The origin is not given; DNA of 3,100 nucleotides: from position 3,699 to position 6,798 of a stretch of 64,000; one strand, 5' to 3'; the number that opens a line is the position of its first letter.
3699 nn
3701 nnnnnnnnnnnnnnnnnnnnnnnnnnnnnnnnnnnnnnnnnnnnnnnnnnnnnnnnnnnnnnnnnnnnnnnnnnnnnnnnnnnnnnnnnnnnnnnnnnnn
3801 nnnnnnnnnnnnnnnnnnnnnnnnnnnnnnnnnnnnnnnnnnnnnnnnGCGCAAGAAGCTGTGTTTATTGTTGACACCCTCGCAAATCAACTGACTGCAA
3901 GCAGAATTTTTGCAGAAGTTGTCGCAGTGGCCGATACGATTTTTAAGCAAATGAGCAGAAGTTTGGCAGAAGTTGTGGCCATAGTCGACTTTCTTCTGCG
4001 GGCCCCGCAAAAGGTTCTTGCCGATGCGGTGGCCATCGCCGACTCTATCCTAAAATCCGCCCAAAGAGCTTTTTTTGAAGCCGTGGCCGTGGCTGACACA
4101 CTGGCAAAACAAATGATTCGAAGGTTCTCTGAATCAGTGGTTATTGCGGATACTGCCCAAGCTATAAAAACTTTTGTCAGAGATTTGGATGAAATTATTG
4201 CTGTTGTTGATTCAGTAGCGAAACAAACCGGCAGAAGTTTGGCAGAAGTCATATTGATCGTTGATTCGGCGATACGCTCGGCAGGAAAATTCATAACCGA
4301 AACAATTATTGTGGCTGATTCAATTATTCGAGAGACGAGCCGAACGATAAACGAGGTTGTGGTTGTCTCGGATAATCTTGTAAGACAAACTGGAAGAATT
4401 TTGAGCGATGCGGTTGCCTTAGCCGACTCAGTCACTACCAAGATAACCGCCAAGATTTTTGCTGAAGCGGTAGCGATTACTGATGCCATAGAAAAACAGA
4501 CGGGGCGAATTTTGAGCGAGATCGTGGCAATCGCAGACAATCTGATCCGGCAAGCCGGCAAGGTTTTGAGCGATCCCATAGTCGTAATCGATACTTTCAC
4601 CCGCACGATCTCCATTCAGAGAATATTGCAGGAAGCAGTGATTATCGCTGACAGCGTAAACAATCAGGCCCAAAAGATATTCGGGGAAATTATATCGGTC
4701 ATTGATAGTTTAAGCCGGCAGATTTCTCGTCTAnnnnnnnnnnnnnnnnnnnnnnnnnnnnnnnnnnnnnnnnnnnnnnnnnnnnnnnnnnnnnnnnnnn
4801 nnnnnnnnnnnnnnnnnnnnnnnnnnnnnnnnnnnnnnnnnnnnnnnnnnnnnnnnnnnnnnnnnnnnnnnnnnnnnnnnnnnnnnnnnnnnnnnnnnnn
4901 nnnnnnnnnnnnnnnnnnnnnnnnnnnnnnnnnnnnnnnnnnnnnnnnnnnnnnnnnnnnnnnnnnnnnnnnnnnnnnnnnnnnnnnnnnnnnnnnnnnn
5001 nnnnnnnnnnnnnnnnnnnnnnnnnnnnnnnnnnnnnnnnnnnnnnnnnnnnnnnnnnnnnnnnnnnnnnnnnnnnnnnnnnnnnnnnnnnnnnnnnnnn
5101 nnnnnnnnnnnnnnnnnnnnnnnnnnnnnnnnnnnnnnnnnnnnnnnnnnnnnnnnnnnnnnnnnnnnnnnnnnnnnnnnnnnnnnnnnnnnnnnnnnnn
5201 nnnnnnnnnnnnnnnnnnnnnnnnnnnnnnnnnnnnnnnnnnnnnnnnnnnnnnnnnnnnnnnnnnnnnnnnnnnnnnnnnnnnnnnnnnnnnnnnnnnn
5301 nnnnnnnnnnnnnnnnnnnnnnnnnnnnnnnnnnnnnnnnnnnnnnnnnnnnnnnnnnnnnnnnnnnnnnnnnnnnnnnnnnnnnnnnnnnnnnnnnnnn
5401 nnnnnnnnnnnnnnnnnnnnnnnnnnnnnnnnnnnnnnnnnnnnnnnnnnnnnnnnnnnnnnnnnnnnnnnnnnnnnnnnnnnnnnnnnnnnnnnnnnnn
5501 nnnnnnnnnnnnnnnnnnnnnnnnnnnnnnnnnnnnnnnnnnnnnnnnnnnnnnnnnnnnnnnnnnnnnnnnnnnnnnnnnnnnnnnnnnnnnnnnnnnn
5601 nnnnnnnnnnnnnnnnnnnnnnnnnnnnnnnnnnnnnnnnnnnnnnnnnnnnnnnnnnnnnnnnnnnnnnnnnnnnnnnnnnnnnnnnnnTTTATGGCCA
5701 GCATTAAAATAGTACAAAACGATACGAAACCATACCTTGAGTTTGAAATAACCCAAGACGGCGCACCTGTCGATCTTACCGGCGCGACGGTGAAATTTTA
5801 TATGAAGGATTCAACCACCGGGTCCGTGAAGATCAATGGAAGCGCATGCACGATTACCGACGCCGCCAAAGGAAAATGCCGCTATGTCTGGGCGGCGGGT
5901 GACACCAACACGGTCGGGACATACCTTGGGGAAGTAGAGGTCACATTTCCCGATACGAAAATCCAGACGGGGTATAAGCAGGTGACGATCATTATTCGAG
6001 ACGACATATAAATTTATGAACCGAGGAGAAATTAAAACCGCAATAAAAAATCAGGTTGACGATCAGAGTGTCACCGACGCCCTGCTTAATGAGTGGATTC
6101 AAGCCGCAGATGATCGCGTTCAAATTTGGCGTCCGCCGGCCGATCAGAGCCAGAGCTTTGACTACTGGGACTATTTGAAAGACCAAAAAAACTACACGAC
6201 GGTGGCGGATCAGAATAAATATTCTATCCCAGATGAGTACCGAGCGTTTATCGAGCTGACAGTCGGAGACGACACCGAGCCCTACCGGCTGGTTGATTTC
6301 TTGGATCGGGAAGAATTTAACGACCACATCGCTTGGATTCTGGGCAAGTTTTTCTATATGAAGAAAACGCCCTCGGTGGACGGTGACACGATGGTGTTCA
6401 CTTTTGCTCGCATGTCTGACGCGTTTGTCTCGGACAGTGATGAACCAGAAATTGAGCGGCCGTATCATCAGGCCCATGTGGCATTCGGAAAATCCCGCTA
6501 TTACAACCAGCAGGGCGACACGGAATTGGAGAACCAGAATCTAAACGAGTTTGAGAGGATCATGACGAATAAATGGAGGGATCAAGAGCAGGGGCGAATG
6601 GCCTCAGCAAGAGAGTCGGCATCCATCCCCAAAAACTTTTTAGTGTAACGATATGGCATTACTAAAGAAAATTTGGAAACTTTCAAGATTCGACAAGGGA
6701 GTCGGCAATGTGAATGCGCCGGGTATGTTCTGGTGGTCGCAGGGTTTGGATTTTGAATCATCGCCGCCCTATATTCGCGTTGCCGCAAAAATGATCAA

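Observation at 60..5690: Kelch-propeller protein followed by ~57 tandem 19-residue repeats, with a higher-order ~190-residue super-repeat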

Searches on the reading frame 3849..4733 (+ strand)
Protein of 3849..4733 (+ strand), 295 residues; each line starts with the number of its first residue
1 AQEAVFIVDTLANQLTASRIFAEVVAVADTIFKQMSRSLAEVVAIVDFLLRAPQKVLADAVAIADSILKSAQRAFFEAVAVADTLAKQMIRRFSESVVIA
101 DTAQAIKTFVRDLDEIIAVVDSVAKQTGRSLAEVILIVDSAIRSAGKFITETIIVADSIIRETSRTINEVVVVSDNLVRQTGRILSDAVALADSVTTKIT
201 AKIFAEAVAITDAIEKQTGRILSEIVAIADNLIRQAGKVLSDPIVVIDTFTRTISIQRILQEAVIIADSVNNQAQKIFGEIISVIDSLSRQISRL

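Call 48: predict_structure(alignment_id=A2)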
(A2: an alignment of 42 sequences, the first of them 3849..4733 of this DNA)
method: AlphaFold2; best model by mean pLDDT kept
length: 295 residues; sequences in the alignment: 42
mean_pLDDT: 33.0   pTM: 0.24
mean pLDDT of the five models: 33.0, 32.5, 31.6, 30.6, 30.0
residues with pLDDT >= 90: 0; 70-90: 0; 50-70: 0; < 50: 295
segments of 3 or more residues with pLDDT < 50: 1-295
pLDDT, mean of each block of 10 residues (from residue 1): 26 30 38 42 37 35 41 43 42 34 40 42 35 34 32 27 24 22 23 24 28 32 33 29 27 29 36 38 35 31
secondary structure, 60 per line:
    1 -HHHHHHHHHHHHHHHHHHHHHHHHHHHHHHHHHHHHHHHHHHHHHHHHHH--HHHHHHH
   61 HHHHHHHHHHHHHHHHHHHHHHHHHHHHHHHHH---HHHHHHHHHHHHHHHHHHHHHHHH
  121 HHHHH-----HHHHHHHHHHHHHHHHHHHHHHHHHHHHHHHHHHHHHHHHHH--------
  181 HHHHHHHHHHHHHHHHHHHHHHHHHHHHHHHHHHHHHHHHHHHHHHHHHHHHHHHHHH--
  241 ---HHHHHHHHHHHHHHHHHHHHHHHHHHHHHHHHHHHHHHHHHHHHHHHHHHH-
elements in order: H2-51 H54-93 H97-125 H131-172 H181-238 H244-294

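Call 59: search_protein_representatives(alignment_id=A2)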
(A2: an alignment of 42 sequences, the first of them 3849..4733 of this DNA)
Query: 42 sequences, 553 profile positions. Proteins with E-value up to 0.001 (for the whole library): 7871; up to 1e-10: 3848; up to 1e-30: 769. The best 150 are listed.
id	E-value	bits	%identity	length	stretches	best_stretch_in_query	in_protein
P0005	1.1e-294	994.5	-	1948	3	2-506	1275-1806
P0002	2.0e-278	940.9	-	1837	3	1-361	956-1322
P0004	2.2e-213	726.2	-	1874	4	73-344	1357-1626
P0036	4.9e-205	698.6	-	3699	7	51-490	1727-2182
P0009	1.0e-195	667.8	-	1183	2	48-544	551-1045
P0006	3.2e-187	639.8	-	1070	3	122-374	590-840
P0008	7.2e-166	569.3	-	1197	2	99-412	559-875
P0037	1.5e-160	551.7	-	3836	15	54-522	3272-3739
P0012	9.8e-155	532.5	-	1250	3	91-430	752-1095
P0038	9.4e-153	526.0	-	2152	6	110-433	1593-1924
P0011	1.8e-152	525.1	-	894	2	88-496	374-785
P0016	4.0e-149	514.0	-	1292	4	84-407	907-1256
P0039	1.3e-147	509.1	-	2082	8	68-465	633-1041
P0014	1.6e-144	498.8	-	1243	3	147-375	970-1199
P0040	2.3e-141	488.4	-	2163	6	103-508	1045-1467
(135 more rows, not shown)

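Call 60: search_solved_structures(query=A2, max_evalue=10, show_alignments=2)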
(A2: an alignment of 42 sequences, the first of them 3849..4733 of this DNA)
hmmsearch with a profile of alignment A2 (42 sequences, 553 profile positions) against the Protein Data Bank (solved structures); distinct sequences matched with E-value up to 10: 2.
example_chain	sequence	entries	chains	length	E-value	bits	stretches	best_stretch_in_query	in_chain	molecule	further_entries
9dir_A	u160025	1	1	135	0.031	15.9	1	16-130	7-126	ChuA binding protein G7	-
4tql_A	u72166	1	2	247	1.9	10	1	11-139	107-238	Three helix bundle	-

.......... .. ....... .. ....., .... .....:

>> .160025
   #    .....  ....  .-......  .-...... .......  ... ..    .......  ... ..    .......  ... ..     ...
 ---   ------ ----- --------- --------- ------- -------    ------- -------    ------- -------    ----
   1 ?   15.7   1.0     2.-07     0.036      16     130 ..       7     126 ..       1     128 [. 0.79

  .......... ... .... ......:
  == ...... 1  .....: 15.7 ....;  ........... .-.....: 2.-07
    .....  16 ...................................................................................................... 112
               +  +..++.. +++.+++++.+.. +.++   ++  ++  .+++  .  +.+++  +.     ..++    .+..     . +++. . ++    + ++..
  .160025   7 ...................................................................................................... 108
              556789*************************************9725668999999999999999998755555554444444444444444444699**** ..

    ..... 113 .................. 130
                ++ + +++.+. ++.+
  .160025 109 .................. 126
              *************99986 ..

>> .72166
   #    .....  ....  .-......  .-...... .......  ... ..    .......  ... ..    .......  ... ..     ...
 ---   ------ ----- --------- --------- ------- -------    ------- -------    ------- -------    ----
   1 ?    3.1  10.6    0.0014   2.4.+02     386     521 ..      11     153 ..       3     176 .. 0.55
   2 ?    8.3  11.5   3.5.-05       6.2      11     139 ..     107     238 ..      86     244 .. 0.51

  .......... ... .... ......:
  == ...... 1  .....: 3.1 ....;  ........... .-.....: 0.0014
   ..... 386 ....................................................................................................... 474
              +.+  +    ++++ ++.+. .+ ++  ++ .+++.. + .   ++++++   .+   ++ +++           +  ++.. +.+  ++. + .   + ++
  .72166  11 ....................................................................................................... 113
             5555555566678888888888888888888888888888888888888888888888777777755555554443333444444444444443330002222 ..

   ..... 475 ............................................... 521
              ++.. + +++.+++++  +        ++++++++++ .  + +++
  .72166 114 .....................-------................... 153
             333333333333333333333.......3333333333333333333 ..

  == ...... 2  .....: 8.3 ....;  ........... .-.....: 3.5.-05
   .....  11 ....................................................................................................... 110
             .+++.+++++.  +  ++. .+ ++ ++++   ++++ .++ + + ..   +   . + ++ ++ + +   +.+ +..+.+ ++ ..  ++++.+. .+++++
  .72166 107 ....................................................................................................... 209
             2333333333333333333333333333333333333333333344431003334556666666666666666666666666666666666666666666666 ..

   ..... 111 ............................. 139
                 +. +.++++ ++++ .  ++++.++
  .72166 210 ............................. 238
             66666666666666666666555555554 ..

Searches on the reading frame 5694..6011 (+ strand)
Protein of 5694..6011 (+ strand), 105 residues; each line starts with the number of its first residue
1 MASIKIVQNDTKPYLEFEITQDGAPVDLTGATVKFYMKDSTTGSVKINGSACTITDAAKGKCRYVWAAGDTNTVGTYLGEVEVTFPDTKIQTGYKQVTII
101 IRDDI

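Call 9: search_protein_families(library=phrogs, proteins=[window:5694-6011:+], max_evalue=0.01)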
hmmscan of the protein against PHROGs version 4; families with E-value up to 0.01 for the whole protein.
window:5694-6011:+ (105 aa): 6 families
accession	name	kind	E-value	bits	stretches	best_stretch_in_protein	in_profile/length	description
phrog_1084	-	unknown function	4e-11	44.1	1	5-103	11-112/123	unknown function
phrog_3639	-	tail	3e-08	34.2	1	15-105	36-124/474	minor tail protein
phrog_1627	-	unknown function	1.7e-07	31.4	1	2-92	29-121/567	-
phrog_5240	-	tail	0.00046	19.9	1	16-90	33-106/670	tail fiber protein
phrog_1898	-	lysis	0.0019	19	1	27-91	51-118/147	lysis determining protein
phrog_10512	-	head and packaging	0.0025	18.1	1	12-77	29-96/444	virion structural protein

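Call 15: search_protein_families(library=pfam, proteins=[window:5694-6011:+], max_evalue=0.01)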
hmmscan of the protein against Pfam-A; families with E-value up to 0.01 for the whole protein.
window:5694-6011:+ (105 aa): 2 families
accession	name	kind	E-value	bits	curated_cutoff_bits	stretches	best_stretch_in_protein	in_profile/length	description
PF10651.15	BppU_N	-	3.2e-11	43.6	23.1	1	4-104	21-118/142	BppU N-terminal domain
PF08428.16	Rib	-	0.0085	17.2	27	0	63-88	37-63/76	Rib domain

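Call 61: search_protein_families(library=ncbifam, proteins=[window:5694-6011:+], max_evalue=0.1)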
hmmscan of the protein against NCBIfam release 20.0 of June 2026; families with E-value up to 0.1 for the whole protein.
window:5694-6011:+ (105 aa): 2 families
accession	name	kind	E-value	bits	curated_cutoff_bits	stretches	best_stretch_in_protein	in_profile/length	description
TIGR02331.1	rib_alpha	repeat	0.0019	18.4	35.25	1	60-93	28-60/80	Rib/alpha/Esp repeat surface protein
NF012200.0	choice_anch_D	domain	0.051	14.1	45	1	15-88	37-106/108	choice-of-anchor D domain-containing protein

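Call 66: search_solved_structures(query=window:5694-6011:+, max_evalue=1)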
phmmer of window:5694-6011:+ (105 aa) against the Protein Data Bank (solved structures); distinct sequences matched with E-value up to 1: 7.
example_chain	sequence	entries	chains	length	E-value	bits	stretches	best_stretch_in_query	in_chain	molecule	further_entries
7kqy_A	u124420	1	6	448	0.045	17.1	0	11-101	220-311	Heavy-Chain only Human Antibodies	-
8yke_A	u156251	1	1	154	0.068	16.5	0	56-89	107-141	YSIRK signal domain/LPXTG anchor domain surface protein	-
6dw2_B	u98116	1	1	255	0.22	14.8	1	2-102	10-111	6078 Fab heavy chain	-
2d7t_H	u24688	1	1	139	0.27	14.6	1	18-104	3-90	anti polyhydroxybutyrate antibody Fv, heavy chain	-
8qkr_B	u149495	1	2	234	0.34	14.2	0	14-104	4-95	R5251VHCH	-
9do2_H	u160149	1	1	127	0.52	13.6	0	16-101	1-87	Fab-1664 heavy chain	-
1uc6_A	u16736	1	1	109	0.67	13.3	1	47-77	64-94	Ciliary Neurotrophic Factor Receptor alpha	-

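Call 68: find_homologous_proteins(query=window:5694-6008:+, max_evalue=0.001)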
Query window:5694-6008:+ (105 aa): 93 proteins with E <= 0.001 among 95 candidates.
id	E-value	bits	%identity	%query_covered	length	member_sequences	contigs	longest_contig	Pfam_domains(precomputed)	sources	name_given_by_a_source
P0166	1.4e-60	219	95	100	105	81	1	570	PF10651.16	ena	-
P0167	2.0e-58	212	93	100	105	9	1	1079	PF10651.16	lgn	-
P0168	4.7e-58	211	91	100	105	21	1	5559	PF10651.16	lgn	-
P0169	7.1e-57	207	91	100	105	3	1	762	PF10651.16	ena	-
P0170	1.9e-56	206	89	100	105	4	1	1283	PF10651.16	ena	-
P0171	1.5e-55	203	87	98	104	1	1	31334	PF10651.16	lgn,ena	-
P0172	2.0e-55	203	87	98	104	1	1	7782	PF10651.16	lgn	-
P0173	4.2e-55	202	87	98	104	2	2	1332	PF10651.16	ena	-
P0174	6.3e-55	201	85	100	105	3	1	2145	PF10651.16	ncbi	-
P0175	7.6e-55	201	86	98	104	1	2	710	PF10651.16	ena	-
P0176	2.2e-54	199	85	100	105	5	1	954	PF10651.16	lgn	-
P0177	5.6e-54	198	86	98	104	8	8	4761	PF10651.16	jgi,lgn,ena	-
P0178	8.4e-54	198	85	98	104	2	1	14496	PF10651.16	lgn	-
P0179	1.6e-53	197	87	100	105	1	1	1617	PF10651.16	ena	-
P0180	4.2e-53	195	85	100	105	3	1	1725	PF10651.16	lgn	-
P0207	5.4e-48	179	81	98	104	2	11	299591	PF10651.16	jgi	jgi:hypothetical protein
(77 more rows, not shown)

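Call 69: find_encoding_contigs(protein=P0207, flank=10000, max_places=3)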
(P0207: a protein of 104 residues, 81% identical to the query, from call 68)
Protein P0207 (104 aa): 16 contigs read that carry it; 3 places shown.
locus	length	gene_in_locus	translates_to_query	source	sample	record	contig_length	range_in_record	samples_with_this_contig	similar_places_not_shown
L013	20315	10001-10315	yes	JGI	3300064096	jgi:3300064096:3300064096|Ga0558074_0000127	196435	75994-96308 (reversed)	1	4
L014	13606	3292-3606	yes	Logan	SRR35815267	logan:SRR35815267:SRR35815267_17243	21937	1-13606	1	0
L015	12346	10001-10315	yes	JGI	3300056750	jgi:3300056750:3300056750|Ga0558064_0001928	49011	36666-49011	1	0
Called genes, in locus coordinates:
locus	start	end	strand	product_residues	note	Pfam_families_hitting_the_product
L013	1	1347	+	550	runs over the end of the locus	-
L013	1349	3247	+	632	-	-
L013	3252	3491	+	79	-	-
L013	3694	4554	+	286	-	-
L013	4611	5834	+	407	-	PF17236:SU10_MCP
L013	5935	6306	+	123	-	-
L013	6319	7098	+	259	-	-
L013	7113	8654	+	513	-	PF13229:Beta_helix, PF05048:NosD, PF13229:Beta_helix (weak)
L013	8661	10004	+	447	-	-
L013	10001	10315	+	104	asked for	PF10651:BppU_N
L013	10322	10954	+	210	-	PF24175:SU10_adaptor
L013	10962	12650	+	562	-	-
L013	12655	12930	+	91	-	-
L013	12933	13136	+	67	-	-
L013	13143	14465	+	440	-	PF01476:LysM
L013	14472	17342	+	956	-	-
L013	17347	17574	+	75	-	-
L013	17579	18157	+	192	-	PF01510:Amidase_2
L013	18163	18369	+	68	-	-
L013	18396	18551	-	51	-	-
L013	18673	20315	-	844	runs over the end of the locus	-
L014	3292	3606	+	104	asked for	PF10651:BppU_N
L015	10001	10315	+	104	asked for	PF10651:BppU_N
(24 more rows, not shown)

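Call 99: search_protein_families(library=pfam, proteins=[L013:8661-10004:+], max_evalue=0.05)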
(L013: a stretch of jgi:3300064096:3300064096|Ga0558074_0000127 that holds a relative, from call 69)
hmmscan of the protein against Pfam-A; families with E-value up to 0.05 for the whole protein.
L013:8661-10004:+ (447 aa): 0 families

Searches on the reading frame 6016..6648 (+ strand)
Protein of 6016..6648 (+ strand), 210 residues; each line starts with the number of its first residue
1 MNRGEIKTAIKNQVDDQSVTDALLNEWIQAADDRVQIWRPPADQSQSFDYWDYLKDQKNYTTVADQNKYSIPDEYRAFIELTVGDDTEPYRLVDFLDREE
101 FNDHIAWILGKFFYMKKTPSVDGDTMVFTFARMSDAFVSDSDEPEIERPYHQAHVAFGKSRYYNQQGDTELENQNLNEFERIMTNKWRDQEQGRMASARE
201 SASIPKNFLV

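Call 9: search_protein_families(library=phrogs, proteins=[window:6016-6648:+], max_evalue=0.01)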
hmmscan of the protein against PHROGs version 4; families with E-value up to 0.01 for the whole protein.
window:6016-6648:+ (210 aa): 0 families

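Call 15: search_protein_families(library=pfam, proteins=[window:6016-6648:+], max_evalue=0.01)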
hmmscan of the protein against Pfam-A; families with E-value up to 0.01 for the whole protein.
window:6016-6648:+ (210 aa): 1 family
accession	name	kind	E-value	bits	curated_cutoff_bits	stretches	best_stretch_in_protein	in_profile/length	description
PF24175.2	SU10_adaptor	-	2.5e-15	57.9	27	1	1-194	1-187/194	SU10 adaptor protein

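Call 67: search_solved_structures(query=window:6016-6648:+, max_evalue=1)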
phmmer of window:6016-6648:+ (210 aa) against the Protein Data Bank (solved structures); distinct sequences matched with E-value up to 1: 4.
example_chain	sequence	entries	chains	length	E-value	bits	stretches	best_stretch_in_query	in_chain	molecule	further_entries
2vu4_A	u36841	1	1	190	0.31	13.7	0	85-143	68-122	OXYGEN-EVOLVING ENHANCER PROTEIN 2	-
9hei_P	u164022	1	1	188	0.47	13.1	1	82-124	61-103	Oxygen-evolving enhancer protein 2, chloroplastic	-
6kac_P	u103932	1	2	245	0.78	12.4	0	82-123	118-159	Oxygen-evolving enhancer protein 2, chloroplastic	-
4rti_A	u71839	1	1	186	0.82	12.3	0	85-143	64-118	Oxygen-evolving enhancer protein 2, chloroplastic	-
